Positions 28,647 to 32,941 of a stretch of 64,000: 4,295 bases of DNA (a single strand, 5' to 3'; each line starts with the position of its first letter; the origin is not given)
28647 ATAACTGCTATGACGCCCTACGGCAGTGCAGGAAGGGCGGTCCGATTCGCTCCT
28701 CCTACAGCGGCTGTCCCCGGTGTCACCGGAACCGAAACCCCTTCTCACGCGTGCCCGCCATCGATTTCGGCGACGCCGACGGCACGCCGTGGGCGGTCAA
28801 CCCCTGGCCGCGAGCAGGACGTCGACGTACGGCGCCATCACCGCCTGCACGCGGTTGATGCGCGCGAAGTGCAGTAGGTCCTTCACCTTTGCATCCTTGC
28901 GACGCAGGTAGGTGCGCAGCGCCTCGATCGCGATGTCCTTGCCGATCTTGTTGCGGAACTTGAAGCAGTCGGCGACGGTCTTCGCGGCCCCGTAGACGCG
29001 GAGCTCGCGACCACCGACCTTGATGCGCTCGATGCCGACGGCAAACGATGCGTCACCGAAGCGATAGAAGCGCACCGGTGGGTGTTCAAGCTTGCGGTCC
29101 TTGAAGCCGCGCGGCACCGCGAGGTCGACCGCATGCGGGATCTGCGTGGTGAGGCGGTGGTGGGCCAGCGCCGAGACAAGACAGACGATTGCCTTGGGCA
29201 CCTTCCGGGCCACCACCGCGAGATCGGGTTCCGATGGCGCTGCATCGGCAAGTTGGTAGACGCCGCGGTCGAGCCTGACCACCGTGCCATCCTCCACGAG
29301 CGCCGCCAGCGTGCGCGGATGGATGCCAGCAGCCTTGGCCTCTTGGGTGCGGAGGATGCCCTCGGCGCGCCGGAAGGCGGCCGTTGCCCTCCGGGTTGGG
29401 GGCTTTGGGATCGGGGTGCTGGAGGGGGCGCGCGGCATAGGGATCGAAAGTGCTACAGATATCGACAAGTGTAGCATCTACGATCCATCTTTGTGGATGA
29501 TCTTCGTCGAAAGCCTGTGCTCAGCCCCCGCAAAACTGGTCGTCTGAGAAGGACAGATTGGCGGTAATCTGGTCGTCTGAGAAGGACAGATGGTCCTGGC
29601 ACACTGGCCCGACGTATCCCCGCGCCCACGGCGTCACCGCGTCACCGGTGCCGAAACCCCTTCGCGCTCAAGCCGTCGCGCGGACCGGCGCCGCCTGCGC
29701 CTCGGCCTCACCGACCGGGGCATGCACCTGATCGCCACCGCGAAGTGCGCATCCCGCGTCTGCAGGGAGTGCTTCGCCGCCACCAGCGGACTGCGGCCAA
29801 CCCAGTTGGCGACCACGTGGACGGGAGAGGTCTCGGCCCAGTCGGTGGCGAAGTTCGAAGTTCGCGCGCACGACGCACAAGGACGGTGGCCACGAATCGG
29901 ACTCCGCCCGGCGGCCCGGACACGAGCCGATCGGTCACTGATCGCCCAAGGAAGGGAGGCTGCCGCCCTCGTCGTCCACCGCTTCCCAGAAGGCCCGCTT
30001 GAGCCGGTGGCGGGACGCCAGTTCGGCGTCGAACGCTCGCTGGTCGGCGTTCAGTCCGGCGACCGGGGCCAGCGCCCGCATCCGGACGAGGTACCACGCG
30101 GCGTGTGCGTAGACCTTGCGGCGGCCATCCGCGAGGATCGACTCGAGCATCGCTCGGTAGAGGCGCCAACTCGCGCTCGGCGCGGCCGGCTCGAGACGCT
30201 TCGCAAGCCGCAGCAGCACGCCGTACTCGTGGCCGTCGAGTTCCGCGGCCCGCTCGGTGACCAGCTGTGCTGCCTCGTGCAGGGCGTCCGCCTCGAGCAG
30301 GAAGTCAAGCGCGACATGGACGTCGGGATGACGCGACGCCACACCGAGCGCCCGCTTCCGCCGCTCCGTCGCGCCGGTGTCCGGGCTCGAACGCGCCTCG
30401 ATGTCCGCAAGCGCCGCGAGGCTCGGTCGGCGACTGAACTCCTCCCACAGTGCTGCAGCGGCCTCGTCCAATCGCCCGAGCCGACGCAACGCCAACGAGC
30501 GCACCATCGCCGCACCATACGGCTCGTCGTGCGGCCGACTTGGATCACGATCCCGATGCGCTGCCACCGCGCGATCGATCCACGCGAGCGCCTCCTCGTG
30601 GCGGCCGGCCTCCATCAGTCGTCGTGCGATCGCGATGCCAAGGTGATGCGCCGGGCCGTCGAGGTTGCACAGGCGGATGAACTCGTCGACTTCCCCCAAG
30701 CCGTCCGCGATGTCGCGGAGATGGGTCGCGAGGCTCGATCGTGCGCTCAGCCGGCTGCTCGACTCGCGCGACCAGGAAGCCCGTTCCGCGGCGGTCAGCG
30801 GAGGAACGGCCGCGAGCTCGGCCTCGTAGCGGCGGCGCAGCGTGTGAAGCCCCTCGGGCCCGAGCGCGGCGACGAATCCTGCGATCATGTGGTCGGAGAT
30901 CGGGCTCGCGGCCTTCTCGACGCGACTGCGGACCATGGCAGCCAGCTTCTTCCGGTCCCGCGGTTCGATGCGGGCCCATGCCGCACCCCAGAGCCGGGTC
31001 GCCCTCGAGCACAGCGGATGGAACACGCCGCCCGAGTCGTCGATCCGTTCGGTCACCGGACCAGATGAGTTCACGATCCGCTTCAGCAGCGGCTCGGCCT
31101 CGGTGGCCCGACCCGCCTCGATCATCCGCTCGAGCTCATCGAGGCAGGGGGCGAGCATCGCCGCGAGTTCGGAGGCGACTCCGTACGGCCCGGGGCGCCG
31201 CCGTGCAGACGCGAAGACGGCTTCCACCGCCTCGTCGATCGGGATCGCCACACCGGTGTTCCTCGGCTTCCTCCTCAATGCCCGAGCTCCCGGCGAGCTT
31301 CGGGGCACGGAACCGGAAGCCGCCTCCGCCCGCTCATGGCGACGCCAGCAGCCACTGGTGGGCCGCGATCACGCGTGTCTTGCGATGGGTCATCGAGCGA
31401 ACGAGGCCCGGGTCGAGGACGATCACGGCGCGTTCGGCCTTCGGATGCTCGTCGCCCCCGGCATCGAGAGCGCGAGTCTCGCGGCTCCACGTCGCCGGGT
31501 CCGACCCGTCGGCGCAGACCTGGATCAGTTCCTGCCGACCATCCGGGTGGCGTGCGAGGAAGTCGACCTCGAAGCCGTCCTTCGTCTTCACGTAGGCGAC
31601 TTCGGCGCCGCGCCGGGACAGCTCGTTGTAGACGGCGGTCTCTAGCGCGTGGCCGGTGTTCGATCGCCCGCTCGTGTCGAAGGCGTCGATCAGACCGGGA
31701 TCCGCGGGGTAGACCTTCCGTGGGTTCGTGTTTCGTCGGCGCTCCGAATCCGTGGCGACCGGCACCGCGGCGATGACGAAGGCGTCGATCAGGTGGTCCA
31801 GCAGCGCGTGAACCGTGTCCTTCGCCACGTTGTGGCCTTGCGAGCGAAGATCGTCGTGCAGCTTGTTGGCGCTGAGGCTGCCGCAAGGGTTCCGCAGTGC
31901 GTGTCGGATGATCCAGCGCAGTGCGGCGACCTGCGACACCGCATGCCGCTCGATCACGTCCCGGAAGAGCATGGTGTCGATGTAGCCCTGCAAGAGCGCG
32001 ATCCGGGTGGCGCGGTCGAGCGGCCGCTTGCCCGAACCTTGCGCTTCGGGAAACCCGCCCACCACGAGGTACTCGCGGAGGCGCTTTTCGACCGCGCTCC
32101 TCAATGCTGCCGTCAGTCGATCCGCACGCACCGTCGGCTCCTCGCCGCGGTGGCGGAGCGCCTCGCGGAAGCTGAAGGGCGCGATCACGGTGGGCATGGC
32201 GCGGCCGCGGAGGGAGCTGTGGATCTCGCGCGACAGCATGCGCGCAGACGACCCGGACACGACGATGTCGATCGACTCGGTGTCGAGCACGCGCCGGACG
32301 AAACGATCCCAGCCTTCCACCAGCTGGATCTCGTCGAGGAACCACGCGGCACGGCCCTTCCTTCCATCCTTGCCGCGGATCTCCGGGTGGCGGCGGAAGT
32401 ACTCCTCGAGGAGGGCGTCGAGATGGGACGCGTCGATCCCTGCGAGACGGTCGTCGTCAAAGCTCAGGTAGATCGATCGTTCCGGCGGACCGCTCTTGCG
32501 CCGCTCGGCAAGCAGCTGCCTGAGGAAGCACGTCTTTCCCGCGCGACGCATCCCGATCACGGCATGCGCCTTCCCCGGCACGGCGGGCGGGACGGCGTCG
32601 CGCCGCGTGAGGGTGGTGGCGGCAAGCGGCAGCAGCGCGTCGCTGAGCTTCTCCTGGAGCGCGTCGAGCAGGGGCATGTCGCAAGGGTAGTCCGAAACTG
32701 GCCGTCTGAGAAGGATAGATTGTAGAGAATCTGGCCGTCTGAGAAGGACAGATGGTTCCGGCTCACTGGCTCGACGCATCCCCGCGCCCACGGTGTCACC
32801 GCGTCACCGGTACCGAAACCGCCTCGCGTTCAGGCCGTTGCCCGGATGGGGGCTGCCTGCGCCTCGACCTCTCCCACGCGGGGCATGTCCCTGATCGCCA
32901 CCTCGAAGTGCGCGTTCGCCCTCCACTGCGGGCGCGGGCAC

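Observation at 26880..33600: Decayed integrative island between metG and metF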

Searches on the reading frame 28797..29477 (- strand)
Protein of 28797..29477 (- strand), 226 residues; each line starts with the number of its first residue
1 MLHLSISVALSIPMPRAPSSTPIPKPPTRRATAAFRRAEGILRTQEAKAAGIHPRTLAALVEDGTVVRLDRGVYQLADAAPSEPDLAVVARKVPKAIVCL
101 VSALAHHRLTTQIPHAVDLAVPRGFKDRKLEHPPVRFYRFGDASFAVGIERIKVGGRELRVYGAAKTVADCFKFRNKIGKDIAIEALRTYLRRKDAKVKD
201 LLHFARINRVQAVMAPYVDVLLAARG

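Call 6: search_protein_families(library=pfam, proteins=[window:28797-29477:-], max_evalue=0.01)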
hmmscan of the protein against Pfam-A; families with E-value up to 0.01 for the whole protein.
window:28797-29477:- (226 aa): 1 family
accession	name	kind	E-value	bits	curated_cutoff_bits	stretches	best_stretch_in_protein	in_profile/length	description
PF13338.12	AbiEi_4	-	1.8e-11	44.4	25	1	33-77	5-49/49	Transcriptional regulator, AbiEi antitoxin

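Call 25: search_protein_families(library=padloc, proteins=[window:28797-29477:-], max_evalue=0.01)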
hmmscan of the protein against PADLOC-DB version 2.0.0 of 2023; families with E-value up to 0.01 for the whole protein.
window:28797-29477:- (226 aa): 29 families (the best 25 are shown)
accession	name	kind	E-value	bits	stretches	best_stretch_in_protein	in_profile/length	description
PDLC02265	AbiEi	-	7.7e-70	232.7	1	32-221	7-197/198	AbiEi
PDLC02225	AbiEi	-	1.4e-63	212.2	1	33-223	12-196/198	AbiEi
PDLC02283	AbiEi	-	1.2e-62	209.2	1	32-220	10-199/201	AbiEi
PDLC02239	AbiEi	-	5.7e-52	174.3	1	42-223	12-195/195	AbiEi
PDLC02275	AbiEi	-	4.1e-40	135.8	1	33-221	4-183/184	AbiEi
PDLC02245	AbiEi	-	2.7e-38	129.6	1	34-222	5-194/194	AbiEi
PDLC02263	AbiEi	-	1.3e-36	124.7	1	32-221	54-244/244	AbiEi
PDLC02248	AbiEi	-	4.8e-33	112.5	1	32-220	8-196/198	AbiEi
PDLC02254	AbiEi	-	3.8e-26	90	1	41-218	17-192/197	AbiEi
PDLC02228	AbiEi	-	9.2e-18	62.3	1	38-189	37-176/216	AbiEi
PDLC02267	AbiEi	-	6.7e-17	59.7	1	55-214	39-191/252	AbiEi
PDLC02238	AbiEi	-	1.4e-16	58.8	1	58-193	19-149/180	AbiEi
PDLC02260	AbiEi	-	1e-15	55.7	1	29-129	5-107/131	AbiEi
PDLC02249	AbiEi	-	4e-15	54.1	1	38-206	15-174/184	AbiEi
PDLC02276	AbiEi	-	2.2e-12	45.1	1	84-180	70-165/270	AbiEi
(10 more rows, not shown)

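Call 26: search_protein_families(library=ncbifam, proteins=[window:28797-29477:-], max_evalue=1)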
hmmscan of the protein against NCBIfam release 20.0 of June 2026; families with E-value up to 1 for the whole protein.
window:28797-29477:- (226 aa): 0 families

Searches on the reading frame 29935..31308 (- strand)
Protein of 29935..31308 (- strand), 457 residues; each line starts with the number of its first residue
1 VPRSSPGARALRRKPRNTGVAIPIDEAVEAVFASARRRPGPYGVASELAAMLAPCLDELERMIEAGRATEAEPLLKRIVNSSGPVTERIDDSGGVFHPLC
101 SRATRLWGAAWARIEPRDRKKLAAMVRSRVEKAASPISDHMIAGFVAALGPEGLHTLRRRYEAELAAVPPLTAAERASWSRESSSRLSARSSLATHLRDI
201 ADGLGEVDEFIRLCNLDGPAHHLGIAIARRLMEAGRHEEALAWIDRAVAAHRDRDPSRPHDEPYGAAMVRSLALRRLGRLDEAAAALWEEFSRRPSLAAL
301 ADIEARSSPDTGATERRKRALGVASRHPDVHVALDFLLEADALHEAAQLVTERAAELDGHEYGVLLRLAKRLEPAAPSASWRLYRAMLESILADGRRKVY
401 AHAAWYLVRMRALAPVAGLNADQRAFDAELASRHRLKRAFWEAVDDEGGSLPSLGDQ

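Call 6: search_protein_families(library=pfam, proteins=[window:29935-31308:-], max_evalue=0.01)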
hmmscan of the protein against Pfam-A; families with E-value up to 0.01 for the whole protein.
window:29935-31308:- (457 aa): 4 families
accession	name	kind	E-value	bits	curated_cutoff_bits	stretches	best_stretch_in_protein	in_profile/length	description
PF21810.3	DUF6880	-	8e-54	183.8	27.3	1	60-442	88-471/472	Family of unknown function (DUF6880)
PF13374.12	TPR_10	-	0.0015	18.9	27.5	0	227-252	8-33/42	Tetratricopeptide repeat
PF13432.12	TPR_16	-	0.0026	18.6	32.7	1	226-287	2-54/65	Tetratricopeptide repeat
PF13428.12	TPR_14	-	0.0036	18.3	23.5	0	225-253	5-33/44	Tetratricopeptide repeat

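Call 25: search_protein_families(library=padloc, proteins=[window:29935-31251:-], max_evalue=0.01)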
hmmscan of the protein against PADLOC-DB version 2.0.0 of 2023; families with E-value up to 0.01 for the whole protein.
window:29935-31251:- (438 aa): 1 family
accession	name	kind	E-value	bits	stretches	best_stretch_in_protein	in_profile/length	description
PDLC05053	PDC-S62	-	3.3e-05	20.7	1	314-421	451-554/566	-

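Call 26: search_protein_families(library=ncbifam, proteins=[window:29935-31251:-], max_evalue=1)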
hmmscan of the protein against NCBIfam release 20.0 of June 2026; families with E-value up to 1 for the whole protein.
window:29935-31251:- (438 aa): 1 family
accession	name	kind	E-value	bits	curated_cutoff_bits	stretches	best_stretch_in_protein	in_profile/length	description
NF052415.1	T3SS_chap_SctY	equivalog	0.035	14.6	70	1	211-268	49-100/106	type III secretion apparatus assembly chaperone SctY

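Call 64: find_homologous_proteins(query=window:29935-31251:-, max_evalue=1e-10)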
Query window:29935-31251:- (438 aa): 20 proteins with E <= 1e-10 among 8000 candidates.
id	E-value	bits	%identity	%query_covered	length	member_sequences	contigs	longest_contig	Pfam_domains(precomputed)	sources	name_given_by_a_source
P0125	1.9e-276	935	100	100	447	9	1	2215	PF21810.4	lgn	-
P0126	5.9e-229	779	84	100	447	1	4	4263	PF21810.4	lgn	-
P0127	1.8e-228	777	83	100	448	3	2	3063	PF13428.13,PF21810.4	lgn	-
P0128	1.8e-227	774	83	98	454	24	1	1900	PF13428.13,PF21810.4,PF07719.24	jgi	jgi:tetratricopeptide (TPR) repeat protein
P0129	3.0e-227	773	83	98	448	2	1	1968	PF13428.13,PF21810.4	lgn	-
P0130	4.9e-154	532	62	98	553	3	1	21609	PF21810.4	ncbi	-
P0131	8.2e-127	442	56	97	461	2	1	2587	PF21810.4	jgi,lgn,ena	-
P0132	9.1e-127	442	56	96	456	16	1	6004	PF21810.4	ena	-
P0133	1.0e-126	442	54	96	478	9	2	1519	PF21810.4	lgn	-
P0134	1.5e-126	441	55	98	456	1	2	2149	PF21810.4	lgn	-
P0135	1.1e-125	438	55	97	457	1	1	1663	PF21810.4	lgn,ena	-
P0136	1.5e-124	435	56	97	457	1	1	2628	PF21810.4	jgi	jgi:tetratricopeptide (TPR) repeat protein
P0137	5.6e-124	433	55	96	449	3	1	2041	PF21810.4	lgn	-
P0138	1.0e-122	429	54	96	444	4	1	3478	PF21810.4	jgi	jgi:tetratricopeptide (TPR) repeat protein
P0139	1.3e-118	415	54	97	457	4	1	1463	PF21810.4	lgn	-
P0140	5.6e-113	396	51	97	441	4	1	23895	PF21810.4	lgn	-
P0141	3.4e-98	348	48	96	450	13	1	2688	PF21810.4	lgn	-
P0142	3.0e-71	259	43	49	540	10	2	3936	PF21810.4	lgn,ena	-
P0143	8.0e-30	123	36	85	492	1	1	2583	PF21810.4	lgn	-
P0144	1.5e-18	85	30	91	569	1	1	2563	PF21810.4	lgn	-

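Call 66: find_encoding_contigs(protein=P0130, flank=6000, max_places=2)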
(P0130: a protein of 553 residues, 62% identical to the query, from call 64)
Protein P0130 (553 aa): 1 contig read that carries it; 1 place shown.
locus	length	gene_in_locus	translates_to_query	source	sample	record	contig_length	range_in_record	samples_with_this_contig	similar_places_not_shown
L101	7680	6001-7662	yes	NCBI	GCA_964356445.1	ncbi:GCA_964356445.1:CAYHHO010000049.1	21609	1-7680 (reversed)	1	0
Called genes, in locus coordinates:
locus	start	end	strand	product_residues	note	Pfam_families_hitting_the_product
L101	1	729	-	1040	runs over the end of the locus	PF03924:CHASE, PF00512:HisKA, PF02518:HATPase_c, PF00072:Response_reg, PF01627:Hpt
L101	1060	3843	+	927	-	-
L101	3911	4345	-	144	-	-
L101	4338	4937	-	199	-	PF04542:Sigma70_r2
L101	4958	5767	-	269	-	-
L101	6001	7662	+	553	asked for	PF21810:DUF6880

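Call 67: find_encoding_contigs(protein=P0140, flank=6000, max_places=2)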
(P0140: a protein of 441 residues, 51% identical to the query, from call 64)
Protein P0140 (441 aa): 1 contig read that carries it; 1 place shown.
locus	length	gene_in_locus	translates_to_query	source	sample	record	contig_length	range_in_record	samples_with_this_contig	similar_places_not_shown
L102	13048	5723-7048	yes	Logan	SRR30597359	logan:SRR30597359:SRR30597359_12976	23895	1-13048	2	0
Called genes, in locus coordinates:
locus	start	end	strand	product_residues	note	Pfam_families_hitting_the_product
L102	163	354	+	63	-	PF21716:dnstrm_HI1420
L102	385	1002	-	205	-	PF02661:Fic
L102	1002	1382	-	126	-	-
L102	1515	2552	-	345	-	PF20589:DUF6790, PF12643:MazG-like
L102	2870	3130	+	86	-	-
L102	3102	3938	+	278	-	-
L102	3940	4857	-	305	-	PF08843:AbiEii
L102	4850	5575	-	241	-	PF13338:AbiEi_4 (weak), PF17194:AbiEi_3_N, PF11459:AbiEi_3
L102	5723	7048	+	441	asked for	PF21810:DUF6880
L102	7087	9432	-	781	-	PF02412:TSP_3 (weak), PF11617:Cu-binding_MopE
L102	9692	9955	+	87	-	PF02604:PhdYeFM_antitox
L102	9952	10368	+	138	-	PF01850:PIN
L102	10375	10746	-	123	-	PF21716:dnstrm_HI1420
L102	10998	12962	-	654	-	-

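Call 68: find_encoding_contigs(protein=P0132, flank=6000, max_places=2)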
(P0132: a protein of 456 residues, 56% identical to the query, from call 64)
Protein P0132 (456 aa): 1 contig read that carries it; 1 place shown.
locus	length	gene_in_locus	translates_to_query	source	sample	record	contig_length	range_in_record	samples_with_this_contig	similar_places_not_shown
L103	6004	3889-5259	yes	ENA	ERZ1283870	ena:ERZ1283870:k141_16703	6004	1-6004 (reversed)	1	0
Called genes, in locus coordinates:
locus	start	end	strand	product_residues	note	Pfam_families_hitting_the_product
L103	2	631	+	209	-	?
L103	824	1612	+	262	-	PF02353:CMAS, PF07021:MetW (weak), PF13489:Methyltransf_23 (weak), PF08241:Methyltransf_11, PF08242:Methyltransf_12, PF13649:Methyltransf_25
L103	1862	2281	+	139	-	PF00903:Glyoxalase (weak), PF22677:Ble-like_N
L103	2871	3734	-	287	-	PF00459:Inositol_P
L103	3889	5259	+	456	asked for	PF21810:DUF6880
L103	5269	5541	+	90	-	-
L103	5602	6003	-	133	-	?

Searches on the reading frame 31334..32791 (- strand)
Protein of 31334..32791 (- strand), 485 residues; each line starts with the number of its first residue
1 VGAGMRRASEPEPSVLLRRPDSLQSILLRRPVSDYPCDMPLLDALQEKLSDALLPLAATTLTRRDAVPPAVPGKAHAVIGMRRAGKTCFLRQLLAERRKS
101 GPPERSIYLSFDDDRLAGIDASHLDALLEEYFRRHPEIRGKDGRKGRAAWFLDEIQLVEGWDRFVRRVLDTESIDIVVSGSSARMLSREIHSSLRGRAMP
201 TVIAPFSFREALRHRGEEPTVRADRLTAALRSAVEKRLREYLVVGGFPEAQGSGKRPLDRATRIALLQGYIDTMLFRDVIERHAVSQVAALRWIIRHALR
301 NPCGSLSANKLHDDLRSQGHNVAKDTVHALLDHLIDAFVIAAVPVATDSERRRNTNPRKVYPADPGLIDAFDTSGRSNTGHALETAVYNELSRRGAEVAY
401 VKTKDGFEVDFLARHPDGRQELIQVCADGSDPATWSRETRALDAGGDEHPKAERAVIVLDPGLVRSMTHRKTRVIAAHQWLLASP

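Call 6: search_protein_families(library=pfam, proteins=[window:31334-32791:-], max_evalue=0.01)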
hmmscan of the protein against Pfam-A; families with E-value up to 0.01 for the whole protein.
window:31334-32791:- (485 aa): 2 families
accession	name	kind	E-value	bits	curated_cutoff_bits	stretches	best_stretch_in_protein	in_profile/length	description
PF13173.12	AAA_14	-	1.5e-29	103.1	27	1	74-212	3-129/129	AAA domain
PF13635.12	DUF4143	-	2.5e-15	57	28.1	1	277-427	2-159/160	Domain of unknown function (DUF4143)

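Call 25: search_protein_families(library=padloc, proteins=[window:31334-32677:-], max_evalue=0.01)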
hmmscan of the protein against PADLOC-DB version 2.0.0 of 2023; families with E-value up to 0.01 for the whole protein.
window:31334-32677:- (447 aa): 7 families
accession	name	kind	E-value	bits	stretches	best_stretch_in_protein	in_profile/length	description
PDLC04787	PDC-S01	-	5.4e-88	293.6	1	37-445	29-408/412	-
PDLC04790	PDC-S01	-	2.5e-27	93.7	1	39-392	31-370/422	-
PDLC04789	PDC-S01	-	2.9e-27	93.7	1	34-377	16-329/375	-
PDLC04791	PDC-S01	-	1.1e-20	71.7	2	38-173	22-150/395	-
PDLC04786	PDC-S01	-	8.4e-15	52.4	1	40-378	25-376/439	-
PDLC04792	PDC-S01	-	4e-11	40.2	1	39-382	23-377/452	-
PDLC04788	PDC-S01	-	2.3e-10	38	1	42-312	26-286/448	-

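Call 26: search_protein_families(library=ncbifam, proteins=[window:31334-32677:-], max_evalue=1)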
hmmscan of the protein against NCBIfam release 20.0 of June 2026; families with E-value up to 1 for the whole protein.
window:31334-32677:- (447 aa): 3 families
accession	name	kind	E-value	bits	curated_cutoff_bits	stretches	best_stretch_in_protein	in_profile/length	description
NF050184.1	VpaChn25_0724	subfamily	0.071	13.3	65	1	256-298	7-49/88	VpaChn25_0724 family phage protein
NF010283.0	PRK13724.1-5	equivalog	0.22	11.5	164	0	39-56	48-65/78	conjugal transfer protein TrbD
TIGR00929.1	VirB4_CagE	subfamily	0.34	9.1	643.1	1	39-77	441-476/792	VirB4 family type IV secretion/conjugal transfer ATPase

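Call 86: search_solved_structures(query=window:31334-32677:-, max_evalue=0.01)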
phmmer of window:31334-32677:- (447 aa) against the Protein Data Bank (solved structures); distinct sequences matched with E-value up to 0.01: 0.
